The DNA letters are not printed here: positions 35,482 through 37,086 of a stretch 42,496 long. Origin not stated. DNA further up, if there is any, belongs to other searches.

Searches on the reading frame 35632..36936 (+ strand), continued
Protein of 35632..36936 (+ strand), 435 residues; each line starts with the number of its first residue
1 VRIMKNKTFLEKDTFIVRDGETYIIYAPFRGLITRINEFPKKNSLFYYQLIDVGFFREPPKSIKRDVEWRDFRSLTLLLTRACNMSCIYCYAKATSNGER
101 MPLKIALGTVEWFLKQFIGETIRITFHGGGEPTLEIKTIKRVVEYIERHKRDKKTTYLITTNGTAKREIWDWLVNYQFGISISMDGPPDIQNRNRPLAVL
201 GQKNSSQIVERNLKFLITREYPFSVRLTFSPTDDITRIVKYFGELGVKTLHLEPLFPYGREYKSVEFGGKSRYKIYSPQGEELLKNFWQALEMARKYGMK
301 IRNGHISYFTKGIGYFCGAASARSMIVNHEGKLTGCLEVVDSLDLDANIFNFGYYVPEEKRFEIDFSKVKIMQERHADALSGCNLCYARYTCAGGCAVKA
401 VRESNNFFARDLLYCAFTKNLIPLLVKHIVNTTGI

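Call 78: find_encoding_contigs(protein=P0099, flank=3000, max_places=2)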
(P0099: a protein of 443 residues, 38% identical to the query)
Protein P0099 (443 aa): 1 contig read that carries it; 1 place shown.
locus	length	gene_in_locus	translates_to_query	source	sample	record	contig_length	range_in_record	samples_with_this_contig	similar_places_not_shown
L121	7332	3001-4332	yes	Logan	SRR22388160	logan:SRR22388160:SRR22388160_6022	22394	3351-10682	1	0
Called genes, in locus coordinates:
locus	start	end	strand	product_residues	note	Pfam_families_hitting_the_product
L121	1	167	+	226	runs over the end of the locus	PF00535:Glycos_transf_2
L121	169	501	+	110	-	PF10066:DUF2304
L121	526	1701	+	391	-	PF13439:Glyco_transf_4, PF13579:Glyco_trans_4_4, PF20706:GT4-conflict, PF00534:Glycos_transf_1, PF13692:Glyco_trans_1_4, PF13524:Glyco_trans_1_2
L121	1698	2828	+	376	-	PF13439:Glyco_transf_4, PF13579:Glyco_trans_4_4, PF00534:Glycos_transf_1, PF13692:Glyco_trans_1_4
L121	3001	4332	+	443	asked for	PF13353:Fer4_12 (faint), PF04055:Radical_SAM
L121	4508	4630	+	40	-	-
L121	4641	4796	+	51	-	-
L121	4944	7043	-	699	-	-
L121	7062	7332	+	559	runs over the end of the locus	PF13231:PMT_2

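Call 90: search_protein_families(library=ncbifam, alignment_id=A1, max_evalue=1e-20)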
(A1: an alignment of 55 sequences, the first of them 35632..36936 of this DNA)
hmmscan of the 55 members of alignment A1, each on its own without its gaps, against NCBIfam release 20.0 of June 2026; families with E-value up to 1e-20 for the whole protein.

A. member 1, window:35632-36936:+ (435 aa): 8 families
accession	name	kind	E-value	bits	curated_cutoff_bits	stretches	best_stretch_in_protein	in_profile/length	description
NF047865.1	rSAM_PapB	equivalog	1.4e-39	136.3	340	1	73-398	3-318/330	PapB family radical SAM/SPASM ranthipeptide maturase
TIGR04064.1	rSAM_nif11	equivalog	3.5e-36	124.9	518.7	1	72-427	77-431/459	nif11-like peptide radical SAM maturase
TIGR03906.1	quino_hemo_SAM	equivalog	6.8e-36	123.9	453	1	50-422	67-440/467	quinohemoprotein amine dehydrogenase maturation protein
TIGR04068.1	rSAM_ocin_clost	equivalog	5.8e-28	98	500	1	72-229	83-245/462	Cys-rich peptide radical SAM maturase CcpM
TIGR03978.1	rSAM_paired_1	equivalog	1e-24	87.2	370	1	67-263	76-278/466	His-Xaa-Ser system radical SAM maturase HxsB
TIGR03974.1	rSAM_six_Cys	equivalog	3.7e-23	82.1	425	1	72-419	96-439/451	thioether cross-link-forming SCIFF peptide maturase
NF040492.1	not_ScfB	exception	1e-21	77.4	855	1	72-400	94-419/450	ScfB-related radical SAM/SPASM orphan maturase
NF038170.1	lachnocin_rSAM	equivalog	2.4e-21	76.2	550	0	72-220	75-227/440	lachnocin radical SAM maturase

B. families by the number of members that match (of 55 scanned): 17 families
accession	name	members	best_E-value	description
NF047865.1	rSAM_PapB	55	5.1e-47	PapB family radical SAM/SPASM ranthipeptide maturase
TIGR04064.1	rSAM_nif11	55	5.8e-47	nif11-like peptide radical SAM maturase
TIGR03906.1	quino_hemo_SAM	55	1.9e-40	quinohemoprotein amine dehydrogenase maturation protein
TIGR04068.1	rSAM_ocin_clost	54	2.9e-36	Cys-rich peptide radical SAM maturase CcpM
TIGR03974.1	rSAM_six_Cys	54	4.2e-35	thioether cross-link-forming SCIFF peptide maturase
TIGR03978.1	rSAM_paired_1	54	3.2e-30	His-Xaa-Ser system radical SAM maturase HxsB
NF040492.1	not_ScfB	41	1.9e-29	ScfB-related radical SAM/SPASM orphan maturase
NF038170.1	lachnocin_rSAM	33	4.7e-29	lachnocin radical SAM maturase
TIGR03942.1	sulfatase_rSAM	30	4.6e-25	anaerobic sulfatase maturase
NF041298.1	rSAM_mat_DynA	24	1.6e-25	dynobactin maturation radical SAM/SPASM protein DynA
NF041707.1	rSAM_YhhB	23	2.2e-24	cyclophane-forming radical SAM/SPASM peptide maturase YhhB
NF041718.1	rSAM_phane_AMC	8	1.2e-22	cyclophane-forming radical SAM peptide maturase AmcB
TIGR04163.1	rSAM_cobopep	7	8.9e-24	peptide-modifying radical SAM enzyme CbpB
TIGR04280.1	geopep_mat_rSAM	5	1.5e-24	geopeptide radical SAM maturase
NF038107.1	rSAM_NF038107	5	1.5e-22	Cys-every-fifth radical SAM/SPASM peptide maturase CefB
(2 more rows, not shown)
